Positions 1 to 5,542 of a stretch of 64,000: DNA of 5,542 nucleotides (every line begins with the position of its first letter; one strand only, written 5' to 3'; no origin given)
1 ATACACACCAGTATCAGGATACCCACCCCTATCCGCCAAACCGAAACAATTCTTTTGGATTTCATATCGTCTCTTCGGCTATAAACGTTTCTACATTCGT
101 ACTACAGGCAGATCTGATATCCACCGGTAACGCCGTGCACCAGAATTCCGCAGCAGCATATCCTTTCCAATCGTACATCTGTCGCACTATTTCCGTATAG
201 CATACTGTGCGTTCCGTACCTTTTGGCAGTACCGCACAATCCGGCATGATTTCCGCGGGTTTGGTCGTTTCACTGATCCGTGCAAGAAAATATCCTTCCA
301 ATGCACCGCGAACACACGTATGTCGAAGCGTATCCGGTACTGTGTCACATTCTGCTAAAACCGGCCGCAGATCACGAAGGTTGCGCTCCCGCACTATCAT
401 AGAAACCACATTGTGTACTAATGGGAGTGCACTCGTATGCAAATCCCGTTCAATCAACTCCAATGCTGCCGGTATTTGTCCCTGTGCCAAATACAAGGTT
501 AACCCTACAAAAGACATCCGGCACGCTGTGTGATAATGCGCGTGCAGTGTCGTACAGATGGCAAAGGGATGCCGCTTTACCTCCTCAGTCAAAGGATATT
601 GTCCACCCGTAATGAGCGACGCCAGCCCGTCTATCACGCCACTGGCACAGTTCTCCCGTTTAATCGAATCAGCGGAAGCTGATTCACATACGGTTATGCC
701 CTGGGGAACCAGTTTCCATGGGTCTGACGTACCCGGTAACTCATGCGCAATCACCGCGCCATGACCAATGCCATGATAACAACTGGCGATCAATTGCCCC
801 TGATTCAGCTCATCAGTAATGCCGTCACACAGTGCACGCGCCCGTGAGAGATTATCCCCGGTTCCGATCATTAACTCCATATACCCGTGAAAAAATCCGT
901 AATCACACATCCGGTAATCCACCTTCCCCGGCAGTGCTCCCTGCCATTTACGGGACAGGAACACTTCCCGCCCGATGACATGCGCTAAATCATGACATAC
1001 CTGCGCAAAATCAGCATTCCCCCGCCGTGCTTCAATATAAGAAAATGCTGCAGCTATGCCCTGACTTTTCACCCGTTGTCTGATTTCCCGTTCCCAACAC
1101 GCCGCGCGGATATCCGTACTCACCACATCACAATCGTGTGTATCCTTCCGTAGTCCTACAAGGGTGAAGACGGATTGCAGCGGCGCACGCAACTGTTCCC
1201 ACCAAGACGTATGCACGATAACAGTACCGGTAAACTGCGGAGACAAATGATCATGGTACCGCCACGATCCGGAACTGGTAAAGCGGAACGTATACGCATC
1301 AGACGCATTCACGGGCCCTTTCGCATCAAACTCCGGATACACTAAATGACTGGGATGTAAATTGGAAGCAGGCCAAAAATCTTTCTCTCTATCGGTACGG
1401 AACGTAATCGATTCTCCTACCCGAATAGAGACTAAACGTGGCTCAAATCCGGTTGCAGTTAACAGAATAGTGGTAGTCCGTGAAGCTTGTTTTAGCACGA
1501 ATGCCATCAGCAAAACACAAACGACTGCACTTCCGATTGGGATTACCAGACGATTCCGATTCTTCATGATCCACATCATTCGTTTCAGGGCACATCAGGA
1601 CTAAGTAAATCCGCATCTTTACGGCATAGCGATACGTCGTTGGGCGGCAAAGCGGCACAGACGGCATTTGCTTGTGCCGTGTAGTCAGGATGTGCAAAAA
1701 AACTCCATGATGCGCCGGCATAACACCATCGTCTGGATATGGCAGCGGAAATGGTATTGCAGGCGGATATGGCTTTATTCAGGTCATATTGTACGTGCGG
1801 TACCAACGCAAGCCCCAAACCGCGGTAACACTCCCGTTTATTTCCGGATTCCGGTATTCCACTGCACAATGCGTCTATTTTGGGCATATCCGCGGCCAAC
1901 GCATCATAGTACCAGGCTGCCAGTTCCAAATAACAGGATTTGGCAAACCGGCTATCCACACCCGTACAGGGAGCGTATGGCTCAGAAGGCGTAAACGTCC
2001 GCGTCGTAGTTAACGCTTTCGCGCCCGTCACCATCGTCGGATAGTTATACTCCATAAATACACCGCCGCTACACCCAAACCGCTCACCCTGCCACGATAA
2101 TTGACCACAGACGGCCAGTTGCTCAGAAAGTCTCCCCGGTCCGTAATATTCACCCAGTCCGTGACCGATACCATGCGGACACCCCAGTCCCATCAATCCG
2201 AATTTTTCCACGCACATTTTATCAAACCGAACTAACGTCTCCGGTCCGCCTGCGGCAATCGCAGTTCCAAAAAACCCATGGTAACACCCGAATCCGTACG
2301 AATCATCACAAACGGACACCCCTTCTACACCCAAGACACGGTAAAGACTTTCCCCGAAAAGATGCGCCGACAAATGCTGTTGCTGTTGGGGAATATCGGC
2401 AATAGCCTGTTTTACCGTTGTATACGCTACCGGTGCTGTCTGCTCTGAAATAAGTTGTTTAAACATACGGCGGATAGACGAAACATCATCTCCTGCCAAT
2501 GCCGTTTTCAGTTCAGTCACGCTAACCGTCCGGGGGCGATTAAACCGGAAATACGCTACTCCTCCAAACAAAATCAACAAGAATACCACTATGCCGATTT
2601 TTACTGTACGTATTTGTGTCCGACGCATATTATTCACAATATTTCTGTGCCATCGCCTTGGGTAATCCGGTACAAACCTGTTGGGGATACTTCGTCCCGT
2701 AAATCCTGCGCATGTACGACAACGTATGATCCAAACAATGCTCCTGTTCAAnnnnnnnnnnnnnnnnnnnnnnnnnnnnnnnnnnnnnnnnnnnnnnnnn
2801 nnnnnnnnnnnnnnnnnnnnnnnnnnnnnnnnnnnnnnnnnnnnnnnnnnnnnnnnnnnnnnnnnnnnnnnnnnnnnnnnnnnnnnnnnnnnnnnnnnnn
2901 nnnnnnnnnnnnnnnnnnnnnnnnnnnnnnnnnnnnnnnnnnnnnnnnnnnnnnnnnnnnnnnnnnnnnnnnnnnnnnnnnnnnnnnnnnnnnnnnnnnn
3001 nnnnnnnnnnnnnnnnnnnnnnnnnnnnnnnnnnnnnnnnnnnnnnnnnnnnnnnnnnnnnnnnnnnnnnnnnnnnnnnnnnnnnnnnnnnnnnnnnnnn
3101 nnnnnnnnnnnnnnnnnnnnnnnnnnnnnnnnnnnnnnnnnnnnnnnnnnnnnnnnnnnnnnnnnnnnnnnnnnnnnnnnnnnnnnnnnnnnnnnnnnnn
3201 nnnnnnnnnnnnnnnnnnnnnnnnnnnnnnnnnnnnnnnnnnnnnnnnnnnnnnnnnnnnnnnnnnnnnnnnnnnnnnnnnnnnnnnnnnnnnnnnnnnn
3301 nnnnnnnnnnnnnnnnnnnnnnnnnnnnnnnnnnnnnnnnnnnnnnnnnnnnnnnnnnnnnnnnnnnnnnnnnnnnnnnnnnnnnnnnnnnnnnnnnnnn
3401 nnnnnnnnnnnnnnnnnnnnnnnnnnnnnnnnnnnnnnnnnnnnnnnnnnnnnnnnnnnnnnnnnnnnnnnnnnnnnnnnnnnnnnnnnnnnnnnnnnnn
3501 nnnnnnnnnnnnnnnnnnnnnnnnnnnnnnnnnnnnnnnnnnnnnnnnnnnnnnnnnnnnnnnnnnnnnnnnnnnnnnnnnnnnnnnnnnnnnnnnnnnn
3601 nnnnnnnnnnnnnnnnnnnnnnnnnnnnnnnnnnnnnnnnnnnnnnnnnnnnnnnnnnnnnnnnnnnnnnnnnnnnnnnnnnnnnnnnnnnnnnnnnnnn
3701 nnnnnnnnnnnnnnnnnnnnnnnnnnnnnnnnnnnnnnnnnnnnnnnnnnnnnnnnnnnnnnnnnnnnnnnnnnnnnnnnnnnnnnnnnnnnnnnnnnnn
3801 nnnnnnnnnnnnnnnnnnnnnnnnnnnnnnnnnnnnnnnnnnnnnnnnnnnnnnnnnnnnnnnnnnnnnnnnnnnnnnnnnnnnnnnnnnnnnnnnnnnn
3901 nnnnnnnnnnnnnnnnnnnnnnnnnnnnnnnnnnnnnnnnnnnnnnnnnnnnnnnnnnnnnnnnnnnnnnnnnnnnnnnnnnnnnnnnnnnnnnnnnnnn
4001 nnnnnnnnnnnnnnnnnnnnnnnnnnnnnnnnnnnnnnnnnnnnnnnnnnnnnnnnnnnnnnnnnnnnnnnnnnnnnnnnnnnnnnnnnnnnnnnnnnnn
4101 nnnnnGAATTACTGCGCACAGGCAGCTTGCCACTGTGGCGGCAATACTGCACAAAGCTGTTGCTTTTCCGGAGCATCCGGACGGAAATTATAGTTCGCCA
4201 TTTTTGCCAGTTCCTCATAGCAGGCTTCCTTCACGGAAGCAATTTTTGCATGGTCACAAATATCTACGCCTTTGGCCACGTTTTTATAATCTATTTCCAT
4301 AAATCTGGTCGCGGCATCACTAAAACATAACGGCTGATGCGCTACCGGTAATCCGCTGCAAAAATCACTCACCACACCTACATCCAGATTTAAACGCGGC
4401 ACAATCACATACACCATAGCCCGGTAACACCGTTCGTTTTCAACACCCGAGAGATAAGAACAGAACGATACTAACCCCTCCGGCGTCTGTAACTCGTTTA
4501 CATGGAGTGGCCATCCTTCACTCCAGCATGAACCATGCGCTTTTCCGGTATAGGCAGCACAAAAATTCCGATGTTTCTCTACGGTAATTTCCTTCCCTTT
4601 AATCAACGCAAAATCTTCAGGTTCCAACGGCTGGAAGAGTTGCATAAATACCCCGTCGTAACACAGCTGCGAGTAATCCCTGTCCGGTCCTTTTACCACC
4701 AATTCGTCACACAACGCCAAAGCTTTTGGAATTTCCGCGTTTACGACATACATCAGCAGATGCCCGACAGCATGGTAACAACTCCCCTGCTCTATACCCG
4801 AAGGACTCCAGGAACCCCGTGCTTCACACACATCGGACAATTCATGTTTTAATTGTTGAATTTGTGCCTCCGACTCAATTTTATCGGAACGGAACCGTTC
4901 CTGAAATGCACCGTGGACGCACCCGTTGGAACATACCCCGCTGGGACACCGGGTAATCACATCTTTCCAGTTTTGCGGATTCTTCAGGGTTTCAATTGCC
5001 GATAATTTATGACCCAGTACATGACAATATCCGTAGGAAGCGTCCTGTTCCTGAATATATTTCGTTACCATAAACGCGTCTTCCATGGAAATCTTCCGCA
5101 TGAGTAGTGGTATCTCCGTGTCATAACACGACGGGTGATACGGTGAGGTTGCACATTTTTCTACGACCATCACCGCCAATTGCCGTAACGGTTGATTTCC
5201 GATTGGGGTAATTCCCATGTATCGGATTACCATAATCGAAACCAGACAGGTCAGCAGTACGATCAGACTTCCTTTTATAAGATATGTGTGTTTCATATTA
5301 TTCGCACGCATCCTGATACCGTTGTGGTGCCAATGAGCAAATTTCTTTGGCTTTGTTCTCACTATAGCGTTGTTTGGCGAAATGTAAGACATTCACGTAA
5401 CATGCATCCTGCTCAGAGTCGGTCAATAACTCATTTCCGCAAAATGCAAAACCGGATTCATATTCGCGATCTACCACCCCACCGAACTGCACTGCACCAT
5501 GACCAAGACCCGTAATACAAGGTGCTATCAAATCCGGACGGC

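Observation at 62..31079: Fourteen paralogs of an unrecognised secreted Cys/His-rich repeat family, eleven in one co-directional array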

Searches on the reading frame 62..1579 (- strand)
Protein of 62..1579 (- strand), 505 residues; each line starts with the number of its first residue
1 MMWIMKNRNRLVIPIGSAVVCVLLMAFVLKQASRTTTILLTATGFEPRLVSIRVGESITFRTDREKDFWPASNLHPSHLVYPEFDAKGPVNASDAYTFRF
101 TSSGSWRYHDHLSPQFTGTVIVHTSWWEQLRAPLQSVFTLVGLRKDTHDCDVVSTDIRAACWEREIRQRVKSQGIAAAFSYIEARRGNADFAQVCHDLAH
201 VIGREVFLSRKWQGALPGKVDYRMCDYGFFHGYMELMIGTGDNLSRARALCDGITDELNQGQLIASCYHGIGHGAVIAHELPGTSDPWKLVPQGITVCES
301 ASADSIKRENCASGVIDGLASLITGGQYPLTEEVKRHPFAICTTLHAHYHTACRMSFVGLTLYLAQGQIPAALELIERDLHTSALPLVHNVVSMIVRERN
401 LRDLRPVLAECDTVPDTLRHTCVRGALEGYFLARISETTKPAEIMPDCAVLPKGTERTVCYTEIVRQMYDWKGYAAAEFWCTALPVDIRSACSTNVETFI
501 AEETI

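Call 5: search_protein_families(library=pfam, proteins=[window:62-1579:-], max_evalue=1)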
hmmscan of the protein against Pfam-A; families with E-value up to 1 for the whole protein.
window:62-1579:- (505 aa): 1 family
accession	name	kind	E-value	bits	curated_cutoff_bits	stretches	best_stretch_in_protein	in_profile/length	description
PF13473.12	Cupredoxin_1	-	0.0018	18.7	27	1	20-122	5-104/104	Cupredoxin-like domain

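Call 6: search_protein_families(library=ncbifam, proteins=[window:62-1579:-], max_evalue=1)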
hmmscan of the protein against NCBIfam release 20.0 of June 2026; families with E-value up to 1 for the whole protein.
window:62-1579:- (505 aa): 1 family
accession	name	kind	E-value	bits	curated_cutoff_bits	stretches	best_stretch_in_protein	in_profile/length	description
TIGR02657.1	amicyanin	equivalog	0.0023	18.3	110.2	1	46-122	9-82/83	amicyanin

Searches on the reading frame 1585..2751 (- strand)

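Call 5: search_protein_families(library=pfam, proteins=[window:1585-2751:-], max_evalue=1)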
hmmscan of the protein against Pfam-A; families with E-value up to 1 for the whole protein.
window:1585-2751:- (388 aa): 1 family
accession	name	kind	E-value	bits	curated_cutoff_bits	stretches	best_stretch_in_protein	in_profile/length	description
PF25607.1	DUF7939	-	0.18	12.6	27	1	78-134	5-60/81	Domain of unknown function (DUF7939)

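Call 6: search_protein_families(library=ncbifam, proteins=[window:1585-2751:-], max_evalue=1)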
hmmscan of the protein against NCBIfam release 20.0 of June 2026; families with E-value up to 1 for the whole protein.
window:1585-2751:- (388 aa): 0 families

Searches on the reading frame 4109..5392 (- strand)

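Call 5: search_protein_families(library=pfam, proteins=[window:4109-5392:-], max_evalue=1)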
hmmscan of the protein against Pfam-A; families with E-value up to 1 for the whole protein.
window:4109-5392:- (427 aa): 2 families
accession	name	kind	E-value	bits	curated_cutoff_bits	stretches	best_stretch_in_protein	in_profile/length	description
PF13965.12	SID-1_RNA_chan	-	0.086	11.8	28.7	1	32-116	390-474/594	dsRNA-gated channel SID-1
PF03782.22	AMOP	-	0.11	13.1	25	1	138-215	14-88/143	AMOP domain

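Call 6: search_protein_families(library=ncbifam, proteins=[window:4109-5392:-], max_evalue=1)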
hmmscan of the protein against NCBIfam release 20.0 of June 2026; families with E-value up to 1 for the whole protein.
window:4109-5392:- (427 aa): 0 families
